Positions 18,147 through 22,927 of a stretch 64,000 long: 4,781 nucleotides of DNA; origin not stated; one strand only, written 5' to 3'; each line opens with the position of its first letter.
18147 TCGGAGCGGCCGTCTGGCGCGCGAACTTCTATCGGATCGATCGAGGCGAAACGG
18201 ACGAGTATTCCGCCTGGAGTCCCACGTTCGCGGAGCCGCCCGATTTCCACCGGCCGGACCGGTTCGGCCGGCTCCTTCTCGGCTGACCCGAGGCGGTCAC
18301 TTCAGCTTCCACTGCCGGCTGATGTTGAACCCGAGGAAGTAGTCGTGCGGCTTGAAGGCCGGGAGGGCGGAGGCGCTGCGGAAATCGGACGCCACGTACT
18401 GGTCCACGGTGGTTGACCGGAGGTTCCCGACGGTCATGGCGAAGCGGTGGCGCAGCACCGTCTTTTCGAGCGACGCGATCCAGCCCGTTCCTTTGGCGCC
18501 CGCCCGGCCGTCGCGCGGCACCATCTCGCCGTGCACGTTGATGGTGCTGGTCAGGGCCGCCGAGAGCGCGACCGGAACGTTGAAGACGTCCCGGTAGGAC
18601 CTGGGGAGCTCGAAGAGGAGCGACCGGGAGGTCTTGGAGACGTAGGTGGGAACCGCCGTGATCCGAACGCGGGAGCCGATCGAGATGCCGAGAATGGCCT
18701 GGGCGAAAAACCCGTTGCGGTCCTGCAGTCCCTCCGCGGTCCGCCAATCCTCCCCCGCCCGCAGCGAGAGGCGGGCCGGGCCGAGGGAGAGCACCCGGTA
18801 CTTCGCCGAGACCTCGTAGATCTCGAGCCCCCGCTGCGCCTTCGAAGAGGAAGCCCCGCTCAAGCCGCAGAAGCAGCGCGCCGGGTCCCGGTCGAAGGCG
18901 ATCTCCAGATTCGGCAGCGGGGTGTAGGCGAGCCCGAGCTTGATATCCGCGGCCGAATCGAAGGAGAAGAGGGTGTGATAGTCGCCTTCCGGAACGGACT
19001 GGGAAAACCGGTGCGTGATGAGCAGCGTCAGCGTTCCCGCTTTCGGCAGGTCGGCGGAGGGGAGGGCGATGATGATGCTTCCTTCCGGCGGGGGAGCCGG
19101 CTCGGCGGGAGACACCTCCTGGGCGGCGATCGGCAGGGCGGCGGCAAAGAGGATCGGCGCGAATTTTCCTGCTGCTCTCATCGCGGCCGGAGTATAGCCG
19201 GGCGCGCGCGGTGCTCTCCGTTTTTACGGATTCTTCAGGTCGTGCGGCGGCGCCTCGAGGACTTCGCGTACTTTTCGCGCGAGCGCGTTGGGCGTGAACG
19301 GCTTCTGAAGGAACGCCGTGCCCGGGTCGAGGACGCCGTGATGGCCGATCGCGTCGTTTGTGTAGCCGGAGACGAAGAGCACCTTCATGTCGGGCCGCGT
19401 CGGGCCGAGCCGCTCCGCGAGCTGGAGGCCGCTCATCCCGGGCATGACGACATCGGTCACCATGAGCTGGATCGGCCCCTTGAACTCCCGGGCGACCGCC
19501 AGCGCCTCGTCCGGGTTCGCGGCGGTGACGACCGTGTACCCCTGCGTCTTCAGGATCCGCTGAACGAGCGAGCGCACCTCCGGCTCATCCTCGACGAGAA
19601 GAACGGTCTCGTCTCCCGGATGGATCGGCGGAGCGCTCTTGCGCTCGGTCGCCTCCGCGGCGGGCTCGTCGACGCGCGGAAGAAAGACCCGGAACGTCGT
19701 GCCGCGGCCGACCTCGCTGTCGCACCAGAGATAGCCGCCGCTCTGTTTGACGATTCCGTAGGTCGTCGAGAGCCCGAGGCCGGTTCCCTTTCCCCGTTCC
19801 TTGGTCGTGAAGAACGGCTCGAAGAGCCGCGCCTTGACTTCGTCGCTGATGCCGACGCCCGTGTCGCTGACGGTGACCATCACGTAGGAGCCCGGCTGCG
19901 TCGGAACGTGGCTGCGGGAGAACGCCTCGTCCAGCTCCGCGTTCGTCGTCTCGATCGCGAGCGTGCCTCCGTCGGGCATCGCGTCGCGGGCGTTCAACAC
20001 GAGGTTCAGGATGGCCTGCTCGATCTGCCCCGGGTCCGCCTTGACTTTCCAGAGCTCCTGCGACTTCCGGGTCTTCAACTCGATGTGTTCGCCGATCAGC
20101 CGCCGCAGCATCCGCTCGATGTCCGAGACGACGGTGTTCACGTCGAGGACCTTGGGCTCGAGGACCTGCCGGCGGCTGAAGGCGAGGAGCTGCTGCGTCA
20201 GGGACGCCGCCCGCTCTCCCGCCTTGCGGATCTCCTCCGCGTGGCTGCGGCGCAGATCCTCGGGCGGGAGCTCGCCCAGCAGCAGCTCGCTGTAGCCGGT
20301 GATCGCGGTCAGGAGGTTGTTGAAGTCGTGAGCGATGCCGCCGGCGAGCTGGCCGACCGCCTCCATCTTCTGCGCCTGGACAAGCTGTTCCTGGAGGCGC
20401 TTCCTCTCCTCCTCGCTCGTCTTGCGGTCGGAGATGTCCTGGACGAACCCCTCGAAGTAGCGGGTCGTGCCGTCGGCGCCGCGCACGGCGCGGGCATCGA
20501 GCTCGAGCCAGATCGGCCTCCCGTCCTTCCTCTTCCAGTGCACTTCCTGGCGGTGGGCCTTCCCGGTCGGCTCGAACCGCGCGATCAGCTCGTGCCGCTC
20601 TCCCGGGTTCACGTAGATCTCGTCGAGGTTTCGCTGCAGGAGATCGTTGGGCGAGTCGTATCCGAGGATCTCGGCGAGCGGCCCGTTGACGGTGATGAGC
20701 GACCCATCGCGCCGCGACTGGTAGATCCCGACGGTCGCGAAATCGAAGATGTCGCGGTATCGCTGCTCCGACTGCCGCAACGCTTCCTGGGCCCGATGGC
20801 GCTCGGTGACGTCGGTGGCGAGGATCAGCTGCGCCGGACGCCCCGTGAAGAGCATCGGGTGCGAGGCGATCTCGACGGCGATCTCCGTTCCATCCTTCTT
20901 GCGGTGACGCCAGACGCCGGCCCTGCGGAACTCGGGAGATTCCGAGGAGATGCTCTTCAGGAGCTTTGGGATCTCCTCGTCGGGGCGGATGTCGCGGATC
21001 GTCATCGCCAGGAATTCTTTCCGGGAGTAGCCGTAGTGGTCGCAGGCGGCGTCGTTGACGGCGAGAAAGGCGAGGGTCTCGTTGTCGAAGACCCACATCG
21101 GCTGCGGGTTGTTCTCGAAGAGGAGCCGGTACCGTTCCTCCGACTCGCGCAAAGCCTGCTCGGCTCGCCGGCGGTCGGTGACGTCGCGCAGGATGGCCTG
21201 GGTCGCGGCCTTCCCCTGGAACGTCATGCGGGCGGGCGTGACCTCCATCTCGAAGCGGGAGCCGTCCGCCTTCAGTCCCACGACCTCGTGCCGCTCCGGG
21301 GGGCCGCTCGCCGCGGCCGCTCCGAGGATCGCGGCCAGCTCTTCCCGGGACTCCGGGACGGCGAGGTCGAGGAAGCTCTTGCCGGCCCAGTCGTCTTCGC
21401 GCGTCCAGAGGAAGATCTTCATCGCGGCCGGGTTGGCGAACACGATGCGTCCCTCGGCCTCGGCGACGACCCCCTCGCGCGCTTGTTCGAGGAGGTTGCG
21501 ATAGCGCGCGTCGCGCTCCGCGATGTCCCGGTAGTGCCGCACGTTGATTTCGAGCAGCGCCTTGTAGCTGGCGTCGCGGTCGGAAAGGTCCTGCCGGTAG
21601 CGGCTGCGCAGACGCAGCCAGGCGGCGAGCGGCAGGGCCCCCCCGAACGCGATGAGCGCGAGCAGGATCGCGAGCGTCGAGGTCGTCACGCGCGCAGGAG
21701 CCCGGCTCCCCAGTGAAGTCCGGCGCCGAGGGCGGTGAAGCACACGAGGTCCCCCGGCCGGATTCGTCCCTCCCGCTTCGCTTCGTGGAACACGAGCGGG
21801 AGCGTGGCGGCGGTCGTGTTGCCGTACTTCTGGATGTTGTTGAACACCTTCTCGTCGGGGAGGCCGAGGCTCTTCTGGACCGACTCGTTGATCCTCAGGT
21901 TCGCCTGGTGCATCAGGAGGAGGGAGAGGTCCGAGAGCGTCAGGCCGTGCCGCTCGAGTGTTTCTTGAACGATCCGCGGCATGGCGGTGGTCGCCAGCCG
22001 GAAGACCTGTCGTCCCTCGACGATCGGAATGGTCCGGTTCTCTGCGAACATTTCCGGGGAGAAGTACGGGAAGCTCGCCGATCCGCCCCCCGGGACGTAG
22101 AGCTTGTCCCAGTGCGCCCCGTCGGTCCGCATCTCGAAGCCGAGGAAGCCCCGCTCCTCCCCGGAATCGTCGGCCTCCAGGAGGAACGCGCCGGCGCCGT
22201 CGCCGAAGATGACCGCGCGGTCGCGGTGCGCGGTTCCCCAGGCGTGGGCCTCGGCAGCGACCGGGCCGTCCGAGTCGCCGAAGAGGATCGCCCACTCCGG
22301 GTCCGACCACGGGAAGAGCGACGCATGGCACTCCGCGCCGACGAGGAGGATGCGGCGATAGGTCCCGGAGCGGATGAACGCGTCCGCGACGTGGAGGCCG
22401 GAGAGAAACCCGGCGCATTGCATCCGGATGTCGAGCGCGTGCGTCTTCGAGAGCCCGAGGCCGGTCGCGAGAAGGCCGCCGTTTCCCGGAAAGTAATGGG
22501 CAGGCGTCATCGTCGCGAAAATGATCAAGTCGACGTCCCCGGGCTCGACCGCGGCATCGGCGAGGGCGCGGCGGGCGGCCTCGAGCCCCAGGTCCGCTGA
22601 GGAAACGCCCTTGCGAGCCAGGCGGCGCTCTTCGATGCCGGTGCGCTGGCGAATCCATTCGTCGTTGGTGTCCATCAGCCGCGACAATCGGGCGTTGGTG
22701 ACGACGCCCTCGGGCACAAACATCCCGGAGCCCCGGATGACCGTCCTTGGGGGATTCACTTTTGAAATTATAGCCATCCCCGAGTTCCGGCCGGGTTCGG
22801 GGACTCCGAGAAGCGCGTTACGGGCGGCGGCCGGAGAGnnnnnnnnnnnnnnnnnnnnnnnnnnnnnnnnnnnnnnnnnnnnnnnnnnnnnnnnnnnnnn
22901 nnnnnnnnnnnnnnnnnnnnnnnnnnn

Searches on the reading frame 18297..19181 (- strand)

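Call 48: search_protein_families(library=pfam, proteins=[window:18297-19181:-])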
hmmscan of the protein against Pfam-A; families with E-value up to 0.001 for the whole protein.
window:18297-19181:- (294 aa): 1 family
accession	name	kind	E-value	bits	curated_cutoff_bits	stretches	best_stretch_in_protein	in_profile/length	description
PF19089.6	DUF5777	-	3.4e-17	62.9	23.1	1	35-291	4-247/247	Membrane bound beta barrel domain (DUF5777)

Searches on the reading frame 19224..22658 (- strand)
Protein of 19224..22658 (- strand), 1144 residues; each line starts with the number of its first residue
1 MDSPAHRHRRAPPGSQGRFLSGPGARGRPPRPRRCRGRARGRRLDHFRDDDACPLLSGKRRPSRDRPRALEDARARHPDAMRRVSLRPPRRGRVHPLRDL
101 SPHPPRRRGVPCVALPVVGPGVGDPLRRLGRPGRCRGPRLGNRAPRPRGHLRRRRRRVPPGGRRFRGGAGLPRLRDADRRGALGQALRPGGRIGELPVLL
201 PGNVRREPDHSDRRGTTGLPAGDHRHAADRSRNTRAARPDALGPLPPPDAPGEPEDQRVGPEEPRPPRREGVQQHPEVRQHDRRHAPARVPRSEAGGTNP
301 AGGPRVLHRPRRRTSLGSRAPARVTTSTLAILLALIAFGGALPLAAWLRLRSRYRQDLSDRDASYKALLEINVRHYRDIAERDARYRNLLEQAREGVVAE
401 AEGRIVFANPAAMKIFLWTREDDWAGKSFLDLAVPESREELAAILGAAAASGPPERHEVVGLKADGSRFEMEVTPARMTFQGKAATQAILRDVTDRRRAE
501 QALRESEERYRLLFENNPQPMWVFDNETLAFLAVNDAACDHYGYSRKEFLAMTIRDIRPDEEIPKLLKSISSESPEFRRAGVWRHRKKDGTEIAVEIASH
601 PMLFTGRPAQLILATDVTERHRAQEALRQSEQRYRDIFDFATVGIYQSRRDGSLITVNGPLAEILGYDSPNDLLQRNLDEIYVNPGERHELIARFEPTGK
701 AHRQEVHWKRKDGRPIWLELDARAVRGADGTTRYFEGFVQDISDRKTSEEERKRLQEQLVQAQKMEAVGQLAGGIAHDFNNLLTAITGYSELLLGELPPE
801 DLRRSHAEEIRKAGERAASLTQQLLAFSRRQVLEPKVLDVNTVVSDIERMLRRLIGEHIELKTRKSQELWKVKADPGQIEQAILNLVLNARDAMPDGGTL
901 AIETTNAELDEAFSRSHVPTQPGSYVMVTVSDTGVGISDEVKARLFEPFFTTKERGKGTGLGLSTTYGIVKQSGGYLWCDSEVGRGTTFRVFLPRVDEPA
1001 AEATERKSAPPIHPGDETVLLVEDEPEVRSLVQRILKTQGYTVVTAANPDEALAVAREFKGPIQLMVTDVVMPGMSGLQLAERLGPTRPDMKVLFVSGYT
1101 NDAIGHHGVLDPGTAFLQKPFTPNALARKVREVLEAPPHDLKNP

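Call 48: search_protein_families(library=pfam, proteins=[window:19224-22658:-])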
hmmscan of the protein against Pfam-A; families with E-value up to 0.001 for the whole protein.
window:19224-22658:- (1144 aa): 9 families
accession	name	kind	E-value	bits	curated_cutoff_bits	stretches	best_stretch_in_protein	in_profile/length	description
PF13426.13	PAS_9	-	1.1e-36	125.7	27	3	646-744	5-103/103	PAS domain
PF00989.32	PAS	-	1.4e-35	122.1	22.6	3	385-488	2-106/113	PAS fold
PF13188.13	PAS_8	-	1.1e-23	82.7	21.8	3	508-557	1-46/65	PAS domain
PF02518.31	HATPase_c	-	2.9e-22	79.6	26.4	1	875-995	2-109/111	Histidine kinase-, DNA gyrase B-, and HSP90-like ATPase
PF00072.30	Response_reg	-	8.6e-21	74.6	30.2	1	1019-1130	1-110/111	Response regulator receiver domain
PF08448.16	PAS_4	-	6.9e-19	68.5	23.1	2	398-498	10-110/110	PAS fold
PF08447.18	PAS_3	-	2.4e-13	50.6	25.6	1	655-739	2-89/89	PAS fold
PF00512.31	HisKA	-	2.6e-11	43.9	26.9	1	769-831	3-64/66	His Kinase A (phospho-acceptor) domain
PF10090.15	HPTransfase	-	0.00017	21.8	22.9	1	849-910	6-63/123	Histidine phosphotransferase C-terminal domain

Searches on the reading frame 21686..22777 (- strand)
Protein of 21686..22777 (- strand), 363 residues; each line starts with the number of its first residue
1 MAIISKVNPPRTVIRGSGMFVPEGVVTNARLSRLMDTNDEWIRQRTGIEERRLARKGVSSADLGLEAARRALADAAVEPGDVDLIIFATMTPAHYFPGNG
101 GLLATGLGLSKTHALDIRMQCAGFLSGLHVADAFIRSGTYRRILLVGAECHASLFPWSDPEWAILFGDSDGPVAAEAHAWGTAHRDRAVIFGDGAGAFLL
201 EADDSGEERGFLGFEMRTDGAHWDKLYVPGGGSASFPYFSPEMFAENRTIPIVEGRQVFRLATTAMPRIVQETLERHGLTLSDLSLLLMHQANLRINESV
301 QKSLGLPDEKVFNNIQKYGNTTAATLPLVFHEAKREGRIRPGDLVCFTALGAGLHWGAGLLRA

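Call 49: search_protein_families(library=pfam, proteins=[window:21686-22777:-])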
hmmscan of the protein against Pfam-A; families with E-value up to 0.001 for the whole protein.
window:21686-22777:- (363 aa): 3 families
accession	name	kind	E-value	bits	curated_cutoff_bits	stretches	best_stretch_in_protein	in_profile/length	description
PF08541.16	ACP_syn_III_C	-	8.3e-32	109.7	26.6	1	274-362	1-89/90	3-Oxoacyl-[acyl-carrier-protein (ACP)] synthase III C terminal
PF08545.16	ACP_syn_III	-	5.9e-24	84.2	24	2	115-172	1-58/80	3-Oxoacyl-[acyl-carrier-protein (ACP)] synthase III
PF00108.29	Thiolase_N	-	1.5e-08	34.8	26.4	1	44-149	7-113/260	Thiolase, N-terminal domain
